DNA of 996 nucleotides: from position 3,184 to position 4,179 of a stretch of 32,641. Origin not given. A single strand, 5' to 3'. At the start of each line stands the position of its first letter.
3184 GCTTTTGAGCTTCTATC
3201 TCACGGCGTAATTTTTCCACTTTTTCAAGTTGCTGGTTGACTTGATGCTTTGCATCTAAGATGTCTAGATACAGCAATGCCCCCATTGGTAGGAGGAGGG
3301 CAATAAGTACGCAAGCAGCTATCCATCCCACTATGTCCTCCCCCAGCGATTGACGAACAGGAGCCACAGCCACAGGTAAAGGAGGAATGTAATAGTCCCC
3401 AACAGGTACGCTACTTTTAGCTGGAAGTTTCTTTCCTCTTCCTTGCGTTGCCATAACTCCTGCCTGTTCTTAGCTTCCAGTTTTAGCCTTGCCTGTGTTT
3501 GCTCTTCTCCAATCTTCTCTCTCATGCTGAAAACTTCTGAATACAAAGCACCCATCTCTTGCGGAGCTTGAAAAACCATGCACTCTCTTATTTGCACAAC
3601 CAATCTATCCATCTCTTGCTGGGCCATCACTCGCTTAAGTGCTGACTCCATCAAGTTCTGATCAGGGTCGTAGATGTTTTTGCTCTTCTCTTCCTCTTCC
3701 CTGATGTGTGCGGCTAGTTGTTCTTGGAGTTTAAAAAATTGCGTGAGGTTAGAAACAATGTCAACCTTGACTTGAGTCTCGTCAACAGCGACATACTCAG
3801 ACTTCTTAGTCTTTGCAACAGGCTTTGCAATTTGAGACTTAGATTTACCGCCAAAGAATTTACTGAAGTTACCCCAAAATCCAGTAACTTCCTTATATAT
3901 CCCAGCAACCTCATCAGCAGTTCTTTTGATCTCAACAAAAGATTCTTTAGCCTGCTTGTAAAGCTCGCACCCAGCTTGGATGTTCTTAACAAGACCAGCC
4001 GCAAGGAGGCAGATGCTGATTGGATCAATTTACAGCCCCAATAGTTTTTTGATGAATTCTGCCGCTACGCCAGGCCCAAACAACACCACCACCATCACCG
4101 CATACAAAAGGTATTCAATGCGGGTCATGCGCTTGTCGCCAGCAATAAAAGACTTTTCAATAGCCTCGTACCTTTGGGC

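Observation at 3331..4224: A genuine coding frame of about 232 codons with no canonical start for its first 125 codons, in frame behind the TAA of the upstream membrane-protein gene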

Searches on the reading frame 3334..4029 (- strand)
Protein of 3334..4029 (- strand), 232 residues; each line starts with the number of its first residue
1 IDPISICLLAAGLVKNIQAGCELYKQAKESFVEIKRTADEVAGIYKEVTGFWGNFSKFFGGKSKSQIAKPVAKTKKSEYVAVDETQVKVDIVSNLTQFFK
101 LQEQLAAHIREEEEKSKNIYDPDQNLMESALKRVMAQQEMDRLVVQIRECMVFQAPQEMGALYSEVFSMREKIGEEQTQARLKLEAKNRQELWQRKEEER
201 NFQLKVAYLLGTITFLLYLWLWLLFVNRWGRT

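Call 5: search_protein_families(library=phrogs, proteins=[window:3334-4029:-], max_evalue=0.01)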
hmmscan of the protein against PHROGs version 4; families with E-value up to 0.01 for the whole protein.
window:3334-4029:- (232 aa): 1 family
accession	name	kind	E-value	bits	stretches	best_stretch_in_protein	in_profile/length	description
phrog_12255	-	unknown function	0.00017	23.1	1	89-139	6-55/77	-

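Call 6: search_dna_similar(query=window:3334-4029:-, collection=phages, mode=protein, max_rows=30, max_evalue=0.001)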
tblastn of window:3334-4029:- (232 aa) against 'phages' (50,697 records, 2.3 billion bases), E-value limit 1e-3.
Records with a match: 3; places in all: 3; records where one place covers at least 80% of the query: 3.
Best place of each record, by identity: <60% 3.
By first word of the organism name: Caudoviricetes 2; Bacteriophage 1.
By host as written in the record: - 3.
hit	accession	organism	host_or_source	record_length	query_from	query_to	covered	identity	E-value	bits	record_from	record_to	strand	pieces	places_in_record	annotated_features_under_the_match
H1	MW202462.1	Caudoviricetes sp.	Manatee Spring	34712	1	214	92%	28.6%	2e-19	92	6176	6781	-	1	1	hypothetical protein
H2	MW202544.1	Bacteriophage sp.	Manatee Spring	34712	1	214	92%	28.6%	2e-19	92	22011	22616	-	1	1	hypothetical protein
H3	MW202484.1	Caudoviricetes sp.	Manatee Spring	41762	1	197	85%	31.0%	1e-17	87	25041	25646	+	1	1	hypothetical protein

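Call 7: find_homologous_proteins(query=window:3334-4029:-)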
Query window:3334-4029:- (232 aa): 3381 proteins with E <= 0.001 among 3631 candidates; the best 120 are listed.
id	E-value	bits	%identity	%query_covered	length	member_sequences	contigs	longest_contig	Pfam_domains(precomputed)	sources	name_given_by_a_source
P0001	1.4e-136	471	93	100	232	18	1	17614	-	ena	-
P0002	3.1e-128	444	88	100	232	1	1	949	-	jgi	jgi:hypothetical protein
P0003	1.2e-124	432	85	100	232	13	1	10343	-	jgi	jgi:hypothetical protein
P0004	3.6e-124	431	85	100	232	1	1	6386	-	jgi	-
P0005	9.9e-123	426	84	100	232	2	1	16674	-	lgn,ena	-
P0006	1.1e-122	426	85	100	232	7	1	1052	-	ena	-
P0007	1.4e-122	426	84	100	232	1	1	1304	-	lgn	-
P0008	2.9e-122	425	84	100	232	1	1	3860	-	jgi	jgi:hypothetical protein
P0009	7.1e-122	423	84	100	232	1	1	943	-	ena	-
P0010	1.1e-121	423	84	100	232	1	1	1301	-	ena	-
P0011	1.7e-121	422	83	100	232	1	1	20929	-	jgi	-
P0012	1.7e-121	422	84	100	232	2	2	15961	-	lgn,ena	-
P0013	2.8e-121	421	84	100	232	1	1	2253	-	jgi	jgi:hypothetical protein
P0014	3.1e-121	421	84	100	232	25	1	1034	-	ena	-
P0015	3.1e-121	421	84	100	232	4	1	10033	-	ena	-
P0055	2.0e-114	399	78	100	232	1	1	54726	-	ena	-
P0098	3.2e-106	372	74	100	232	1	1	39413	-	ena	-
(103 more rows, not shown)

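Call 10: find_related_loci(query=window:3334-4029:-, collection=viral_contigs, flank=3000)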
Query window:3334-4029:- (232 aa) in viral_contigs; peptide patterns used: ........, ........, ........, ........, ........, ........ (x = any residue, [..] = any of these).
570 stretches matched a pattern; 551 encode a relative of the query (tblastn E <= 1e-3); the best 80 are kept; 80 distinct loci.
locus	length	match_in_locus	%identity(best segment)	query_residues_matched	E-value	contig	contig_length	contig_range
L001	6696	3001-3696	97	1-232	3e-151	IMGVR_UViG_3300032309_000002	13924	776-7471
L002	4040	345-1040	93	1-232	1e-139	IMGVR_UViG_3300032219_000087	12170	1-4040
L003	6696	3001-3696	91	1-232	8e-134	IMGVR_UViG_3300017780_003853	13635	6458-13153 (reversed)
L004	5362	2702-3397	90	1-232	1e-133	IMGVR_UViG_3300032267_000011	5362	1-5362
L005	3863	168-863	90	1-232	2e-135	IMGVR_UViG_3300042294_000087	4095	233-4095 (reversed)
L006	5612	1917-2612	90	1-232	6e-133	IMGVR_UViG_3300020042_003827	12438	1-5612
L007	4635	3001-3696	90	1-232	2e-133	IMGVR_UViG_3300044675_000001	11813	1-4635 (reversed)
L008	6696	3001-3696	90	1-232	7e-133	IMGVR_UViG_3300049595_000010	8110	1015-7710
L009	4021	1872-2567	90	1-232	2e-134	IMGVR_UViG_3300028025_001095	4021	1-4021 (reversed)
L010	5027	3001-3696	85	1-232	2e-125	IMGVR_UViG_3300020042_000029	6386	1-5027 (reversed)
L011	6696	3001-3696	80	1-232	3e-124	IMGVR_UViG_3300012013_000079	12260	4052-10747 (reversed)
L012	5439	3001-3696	79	1-232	2e-123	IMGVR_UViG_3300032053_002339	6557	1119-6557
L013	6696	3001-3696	84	1-232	5e-123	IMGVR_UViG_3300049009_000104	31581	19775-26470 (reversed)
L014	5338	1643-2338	78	1-232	3e-122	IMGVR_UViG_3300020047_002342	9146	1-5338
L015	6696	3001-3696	83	1-232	2e-122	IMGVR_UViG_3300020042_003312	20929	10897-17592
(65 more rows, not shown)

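Call 17: search_protein_families(library=pfam, proteins=[window:3334-4029:-], max_evalue=0.01)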
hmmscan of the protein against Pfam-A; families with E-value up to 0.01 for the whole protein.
window:3334-4029:- (232 aa): 0 families

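Call 19: get_annotated_region(hit=H1, flank=4000)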
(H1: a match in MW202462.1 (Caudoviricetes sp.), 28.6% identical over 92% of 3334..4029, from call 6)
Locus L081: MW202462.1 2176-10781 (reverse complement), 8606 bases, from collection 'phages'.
description: Myoviridae sp. isolate ct2t2046, complete genome.
organism: Caudoviricetes sp. (NCBI taxid 2832643)
taxonomy: Viruses; Duplodnaviria; Heunggongvirae; Uroviricota; Caudoviricetes
host: -; source: Manatee Spring; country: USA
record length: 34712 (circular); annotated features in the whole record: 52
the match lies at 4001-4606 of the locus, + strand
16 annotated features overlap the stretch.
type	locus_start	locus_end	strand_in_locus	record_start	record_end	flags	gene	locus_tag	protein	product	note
CDS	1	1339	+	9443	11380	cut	-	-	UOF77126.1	hypothetical protein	-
CDS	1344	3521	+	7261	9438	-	-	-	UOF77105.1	hyaluronidasE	-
CDS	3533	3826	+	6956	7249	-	-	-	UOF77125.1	hypothetical protein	-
CDS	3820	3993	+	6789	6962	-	-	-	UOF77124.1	hypothetical protein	-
CDS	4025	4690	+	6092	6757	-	-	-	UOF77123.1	hypothetical protein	-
CDS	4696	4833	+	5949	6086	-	-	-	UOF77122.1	hypothetical protein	-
CDS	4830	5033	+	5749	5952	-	-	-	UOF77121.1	hypothetical protein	-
CDS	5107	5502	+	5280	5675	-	-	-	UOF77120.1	hypothetical protein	-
CDS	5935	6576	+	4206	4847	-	-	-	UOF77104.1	chitinase A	-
CDS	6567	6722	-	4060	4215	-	-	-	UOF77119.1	hypothetical protein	-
CDS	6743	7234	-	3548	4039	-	-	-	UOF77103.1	endonuclease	-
CDS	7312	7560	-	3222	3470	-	-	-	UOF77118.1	hypothetical protein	-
CDS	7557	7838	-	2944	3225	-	-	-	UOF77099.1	marr family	-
CDS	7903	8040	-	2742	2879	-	-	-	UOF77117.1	hypothetical protein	-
CDS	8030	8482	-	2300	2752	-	-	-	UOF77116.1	restriction endonuclease pacI-beta-alpha-metal hnh motif 1.97A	-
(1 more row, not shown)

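Call 22: get_annotated_region(hit=H3, flank=3000)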
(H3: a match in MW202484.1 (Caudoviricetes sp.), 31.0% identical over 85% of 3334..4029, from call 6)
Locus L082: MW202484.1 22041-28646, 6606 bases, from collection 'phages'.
description: Podoviridae sp. isolate ctfne034, complete genome.
organism: Caudoviricetes sp. (NCBI taxid 2832643)
taxonomy: Viruses; Duplodnaviria; Heunggongvirae; Uroviricota; Caudoviricetes
host: -; source: Manatee Spring; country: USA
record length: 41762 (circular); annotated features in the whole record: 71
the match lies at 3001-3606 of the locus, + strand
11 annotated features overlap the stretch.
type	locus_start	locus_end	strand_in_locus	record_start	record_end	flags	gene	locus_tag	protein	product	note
CDS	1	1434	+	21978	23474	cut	-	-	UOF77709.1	hypothetical protein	-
CDS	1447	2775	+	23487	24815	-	-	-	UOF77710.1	hypothetical protein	-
CDS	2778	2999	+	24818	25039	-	-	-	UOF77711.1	hypothetical protein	-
CDS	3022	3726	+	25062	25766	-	-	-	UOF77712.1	hypothetical protein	-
CDS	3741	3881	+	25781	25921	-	-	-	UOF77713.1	hypothetical protein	-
CDS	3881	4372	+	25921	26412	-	-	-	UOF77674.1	tmhelix containing protein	-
CDS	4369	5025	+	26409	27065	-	-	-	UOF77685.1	chitinase A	-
CDS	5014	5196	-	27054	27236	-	-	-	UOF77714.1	hypothetical protein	-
CDS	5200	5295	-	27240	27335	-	-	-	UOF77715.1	hypothetical protein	-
CDS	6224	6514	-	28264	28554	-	-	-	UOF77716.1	hypothetical protein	-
CDS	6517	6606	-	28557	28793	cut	-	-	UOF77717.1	hypothetical protein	-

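Call 25: find_related_loci(query=window:3334-4029:-, collection=genome_contigs, flank=3000)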
Query window:3334-4029:- (232 aa) in genome_contigs; peptide patterns used: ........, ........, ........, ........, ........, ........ (x = any residue, [..] = any of these).
50 stretches matched a pattern, but none encodes a relative of the query by tblastn (E <= 1e-3).

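Call 31: find_encoding_contigs(protein=P0001, flank=3000, max_places=3)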
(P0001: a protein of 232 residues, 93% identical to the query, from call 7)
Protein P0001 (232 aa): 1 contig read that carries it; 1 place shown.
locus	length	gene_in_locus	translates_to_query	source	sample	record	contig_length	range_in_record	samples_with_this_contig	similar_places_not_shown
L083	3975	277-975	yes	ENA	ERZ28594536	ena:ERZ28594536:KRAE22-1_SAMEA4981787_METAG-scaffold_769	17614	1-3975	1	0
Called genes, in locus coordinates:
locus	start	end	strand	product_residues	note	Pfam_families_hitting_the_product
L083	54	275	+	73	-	-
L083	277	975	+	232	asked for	-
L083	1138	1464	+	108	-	-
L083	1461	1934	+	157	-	PF03245:Phage_lysis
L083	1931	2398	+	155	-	PF08291:Peptidase_M15_3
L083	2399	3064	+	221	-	-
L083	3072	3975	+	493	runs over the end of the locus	-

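Call 32: find_encoding_contigs(protein=P0055, flank=10000, max_places=2)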
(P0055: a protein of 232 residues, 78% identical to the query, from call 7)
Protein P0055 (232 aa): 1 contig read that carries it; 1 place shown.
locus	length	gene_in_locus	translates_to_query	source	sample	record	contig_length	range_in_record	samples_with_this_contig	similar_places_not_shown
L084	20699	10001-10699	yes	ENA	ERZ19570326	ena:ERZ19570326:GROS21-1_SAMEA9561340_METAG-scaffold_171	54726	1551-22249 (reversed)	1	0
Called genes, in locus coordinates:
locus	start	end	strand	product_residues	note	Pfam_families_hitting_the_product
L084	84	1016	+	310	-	-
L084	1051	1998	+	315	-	-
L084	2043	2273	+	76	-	-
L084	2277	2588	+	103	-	PF19058:DUF5754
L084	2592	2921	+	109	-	-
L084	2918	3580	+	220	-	PF24175:SU10_adaptor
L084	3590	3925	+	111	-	-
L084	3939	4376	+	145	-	PF23140:Gp80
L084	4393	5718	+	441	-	-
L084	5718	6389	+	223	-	-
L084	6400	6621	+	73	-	-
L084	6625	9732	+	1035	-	-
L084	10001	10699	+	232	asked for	-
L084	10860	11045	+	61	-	-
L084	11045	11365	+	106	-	-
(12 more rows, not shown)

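Call 33: find_encoding_contigs(protein=P0098, flank=3000, max_places=2)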
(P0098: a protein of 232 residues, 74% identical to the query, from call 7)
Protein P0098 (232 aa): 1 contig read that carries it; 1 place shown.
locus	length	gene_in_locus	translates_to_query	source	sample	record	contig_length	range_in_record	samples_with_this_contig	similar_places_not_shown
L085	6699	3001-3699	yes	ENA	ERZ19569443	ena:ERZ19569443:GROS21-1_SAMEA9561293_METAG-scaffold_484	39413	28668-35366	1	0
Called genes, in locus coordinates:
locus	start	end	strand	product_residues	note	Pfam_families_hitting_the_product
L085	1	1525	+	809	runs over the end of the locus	-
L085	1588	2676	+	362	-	-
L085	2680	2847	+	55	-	-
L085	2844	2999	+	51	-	-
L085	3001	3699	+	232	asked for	-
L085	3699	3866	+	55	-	-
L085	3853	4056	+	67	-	-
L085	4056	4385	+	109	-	-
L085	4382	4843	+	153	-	-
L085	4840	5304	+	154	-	PF05951:Peptidase_M15_2 (weak), PF08291:Peptidase_M15_3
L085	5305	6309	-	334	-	PF03837:RecT (weak)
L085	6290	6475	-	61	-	-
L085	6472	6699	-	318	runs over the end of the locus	PF09588:YqaJ (weak)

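Call 45: search_protein_representatives(protein=window:3334-4029:-)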
Query: 232 residues. Proteins with E-value up to 0.001 (for the whole library): 130; up to 1e-10: 77; up to 1e-30: 18. The best 130 are listed.
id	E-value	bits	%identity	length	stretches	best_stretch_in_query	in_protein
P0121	1.6e-62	227.6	55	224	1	12-232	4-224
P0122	2.4e-54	200.9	68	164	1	76-225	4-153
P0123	5.7e-53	196.4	73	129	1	9-136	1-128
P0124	3.2e-52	193.9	51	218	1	10-231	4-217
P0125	1.4e-47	178.8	49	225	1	10-223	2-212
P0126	1.7e-45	172.0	66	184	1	13-143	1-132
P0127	3.9e-45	170.8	44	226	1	9-229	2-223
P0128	2.0e-42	161.9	42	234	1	1-225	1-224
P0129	3.7e-42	161.0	77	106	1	127-231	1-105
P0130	1.2e-41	159.3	56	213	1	13-197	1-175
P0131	7.5e-41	156.8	45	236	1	9-215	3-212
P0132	2.6e-37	145.2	41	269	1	3-223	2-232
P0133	5.2e-35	137.7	60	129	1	102-231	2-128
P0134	7.7e-34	133.9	59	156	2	162-232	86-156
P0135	1.8e-33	132.6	47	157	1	17-159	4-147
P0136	2.9e-32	128.7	37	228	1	12-228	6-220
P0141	1.3e-27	113.5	35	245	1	3-230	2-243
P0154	1.0e-21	94.2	30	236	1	1-225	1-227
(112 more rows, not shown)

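Call 47: find_related_loci(query=P0125, collection=viral_contigs, flank=1500)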
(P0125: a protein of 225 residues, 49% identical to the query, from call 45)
Query P0125 (225 aa) in viral_contigs; peptide patterns used: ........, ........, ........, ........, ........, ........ (x = any residue, [..] = any of these).
314 stretches matched a pattern; 299 encode a relative of the query (tblastn E <= 1e-3); the best 80 are kept; 80 distinct loci.
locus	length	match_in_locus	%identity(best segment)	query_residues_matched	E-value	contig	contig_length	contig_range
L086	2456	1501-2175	99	1-225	1e-155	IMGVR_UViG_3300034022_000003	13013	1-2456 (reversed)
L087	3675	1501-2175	98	1-225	3e-151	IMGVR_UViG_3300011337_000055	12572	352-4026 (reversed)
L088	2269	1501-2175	99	1-225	7e-156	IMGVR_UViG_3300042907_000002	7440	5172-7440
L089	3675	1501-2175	99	1-225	2e-150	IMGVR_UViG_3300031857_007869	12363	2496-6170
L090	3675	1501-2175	99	1-225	2e-151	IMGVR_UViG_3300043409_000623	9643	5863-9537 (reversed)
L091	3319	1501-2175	98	1-225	9e-152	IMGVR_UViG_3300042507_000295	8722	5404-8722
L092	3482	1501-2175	98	1-225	3e-151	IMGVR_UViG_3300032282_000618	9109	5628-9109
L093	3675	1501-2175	99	1-225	1e-149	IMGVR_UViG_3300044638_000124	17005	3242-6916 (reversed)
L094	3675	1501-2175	98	1-225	3e-149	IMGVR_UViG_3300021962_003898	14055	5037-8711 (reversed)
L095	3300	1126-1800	98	1-225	2e-151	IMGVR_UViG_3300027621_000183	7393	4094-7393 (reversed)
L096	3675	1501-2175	98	1-225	2e-149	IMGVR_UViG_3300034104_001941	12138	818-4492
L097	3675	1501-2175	97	1-225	6e-149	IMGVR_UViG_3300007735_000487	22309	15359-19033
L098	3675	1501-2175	98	1-225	2e-148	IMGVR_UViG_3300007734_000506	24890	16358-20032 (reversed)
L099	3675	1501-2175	97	1-225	2e-148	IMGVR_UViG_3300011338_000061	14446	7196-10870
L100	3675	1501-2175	97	1-225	6e-148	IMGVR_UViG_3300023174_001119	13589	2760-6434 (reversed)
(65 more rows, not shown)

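Call 48: find_related_loci(query=P0127, collection=viral_contigs, flank=1500)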
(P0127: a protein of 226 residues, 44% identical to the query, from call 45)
Query P0127 (226 aa) in viral_contigs; peptide patterns used: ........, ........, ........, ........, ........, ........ (x = any residue, [..] = any of these).
3 stretches matched a pattern; 1 encode a relative of the query (tblastn E <= 1e-3); 1 distinct loci.
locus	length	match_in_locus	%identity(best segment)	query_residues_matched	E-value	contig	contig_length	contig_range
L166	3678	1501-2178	100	1-226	3e-153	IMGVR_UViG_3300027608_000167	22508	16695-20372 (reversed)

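Call 52: search_solved_structures(query=A1, max_evalue=1)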
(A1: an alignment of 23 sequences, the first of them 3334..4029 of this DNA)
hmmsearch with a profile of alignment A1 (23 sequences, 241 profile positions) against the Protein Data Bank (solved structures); distinct sequences matched with E-value up to 1: 6.
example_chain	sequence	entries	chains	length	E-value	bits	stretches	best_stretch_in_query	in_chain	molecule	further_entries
2rm8_A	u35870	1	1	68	0.042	16.9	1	164-206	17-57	Sensory rhodopsin II transducer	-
7sq0_C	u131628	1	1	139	0.046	16.8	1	163-228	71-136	TMD of the tail-anchored protein Bos1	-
2f95_B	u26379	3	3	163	0.17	14.9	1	164-205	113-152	Sensory rhodopsin II transducer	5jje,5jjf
8hkx_S17E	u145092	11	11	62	0.54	13.3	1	57-107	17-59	30S ribosomal protein S17e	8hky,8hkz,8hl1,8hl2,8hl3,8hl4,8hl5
4yv3_A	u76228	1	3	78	0.69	12.9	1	104-153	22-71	Vimentin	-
9uvv_A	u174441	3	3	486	0.96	12.4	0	163-228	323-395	Vasopressin V2 receptor,Soluble cytochrome b562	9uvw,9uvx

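Call 60: predict_structure(alignment_id=A1)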
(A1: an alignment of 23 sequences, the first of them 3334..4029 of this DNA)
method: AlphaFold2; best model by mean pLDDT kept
length: 232 residues; sequences in the alignment: 23
mean_pLDDT: 76.6   pTM: 0.56
mean pLDDT of the five models: 76.6, 73.5, 72.2, 69.9, 69.4
residues with pLDDT >= 90: 58; 70-90: 118; 50-70: 10; < 50: 46
segments of 3 or more residues with pLDDT < 50: 32-53, 59-80
pLDDT, mean of each block of 10 residues (from residue 1): 82 87 75 44 46 47 35 38 76 89 88 79 78 87 90 82 87 88 93 95 96 97 90 66
secondary structure, 60 per line:
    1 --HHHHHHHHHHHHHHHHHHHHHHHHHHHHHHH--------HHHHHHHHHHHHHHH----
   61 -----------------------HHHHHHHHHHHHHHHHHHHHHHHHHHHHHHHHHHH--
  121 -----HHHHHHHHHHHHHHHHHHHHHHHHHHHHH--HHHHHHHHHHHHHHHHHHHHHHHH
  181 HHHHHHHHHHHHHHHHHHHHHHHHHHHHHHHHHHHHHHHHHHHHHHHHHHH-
elements in order: H3-33 H42-56 H84-118 H126-154 H157-231

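Call 64: fold_search(model_id=the predicted structure, library=pdb)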
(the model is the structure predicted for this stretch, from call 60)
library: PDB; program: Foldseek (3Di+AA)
matches with E <= 10: 135; with E <= 0.001: 0
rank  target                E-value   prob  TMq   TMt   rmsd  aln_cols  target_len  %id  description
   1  7q83_D                8.1e-01  0.21  0.23  0.32  14.8       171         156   12  Crystal structure of S. cerevisiae Sso2 in complex with the pleckstrin homology domain of Sec3 (released 2022-08-31)
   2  9ojz_I                1.1e+00  0.10  0.17  0.23  29.5       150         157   10  21bin20S complex (NSF-alphaSNAP-2:1 syntaxin-1a:SNAP-25), non-hydrolyzing, class 5 (released 2025-08-06)
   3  5sxa_B                1.1e+00  0.08  0.17  0.17  27.5       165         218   16  Crystal Structure of PI3Kalpha in complex with fragment 10 (released 2017-02-15)
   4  7q83_B                1.3e+00  0.16  0.25  0.34  13.8       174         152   13  Crystal structure of S. cerevisiae Sso2 in complex with the pleckstrin homology domain of Sec3 (released 2022-08-31)
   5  5m4y_C                1.4e+00  0.18  0.21  0.26  14.2       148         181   12  Crystal structure of the Sec3/Sso2 complex at 2.20 angstrom resolution (released 2017-02-08)
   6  4tx5_B                1.5e+00  0.25  0.28  0.37  16.9       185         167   11  Crystal structure of Smac-DIABLO (in space group P65) (released 2015-07-15)
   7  9lwq_B                1.7e+00  0.08  0.17  0.16  24.6       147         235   16  Cryo-EM structure of PI3Kalpha in complex with compound UCL-TRO-1938 (released 2025-10-01)
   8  5m4y_A                1.9e+00  0.15  0.21  0.26  14.2       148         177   12  Crystal structure of the Sec3/Sso2 complex at 2.20 angstrom resolution (released 2017-02-08)
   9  6xby_H                2.1e+00  0.04  0.14  0.15  30.0       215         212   13  Cryo-EM structure of V-ATPase from bovine brain, state 2 (released 2020-08-19)
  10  8omv_B                2.2e+00  0.06  0.17  0.07  28.8       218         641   14  Crystal structure of the constitutively active S117E/S181E mutant of human IKK2 (released 2024-04-10)
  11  3vr4_G                2.3e+00  0.06  0.18  0.21  25.0       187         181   12  Crystal structure of Enterococcus hirae V1-ATPase [eV1] (released 2013-01-16)
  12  7tyl_R                2.5e+00  0.08  0.21  0.15  20.9       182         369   13  Calcitonin Receptor in complex with Gs and rat amylin peptide, bypass motif (released 2022-03-23)
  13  9blw_R                2.5e+00  0.08  0.21  0.14  21.2       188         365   12  Human amylin1 Receptor in complex with Gs and Cagrilintide backbone (non-acylated) (released 2025-04-16)
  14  4ovu_B                2.5e+00  0.06  0.16  0.15  29.2       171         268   16  Crystal Structure of p110alpha in complex with niSH2 of p85alpha (released 2014-09-03)
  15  9qq4_A                2.6e+00  0.09  0.20  0.30  11.5       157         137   11  Mini-bacterioferritin from Candidatus Methanoperedens species BLZ2 as isolated form at 1.07-A resolution (released 2026-04-01)
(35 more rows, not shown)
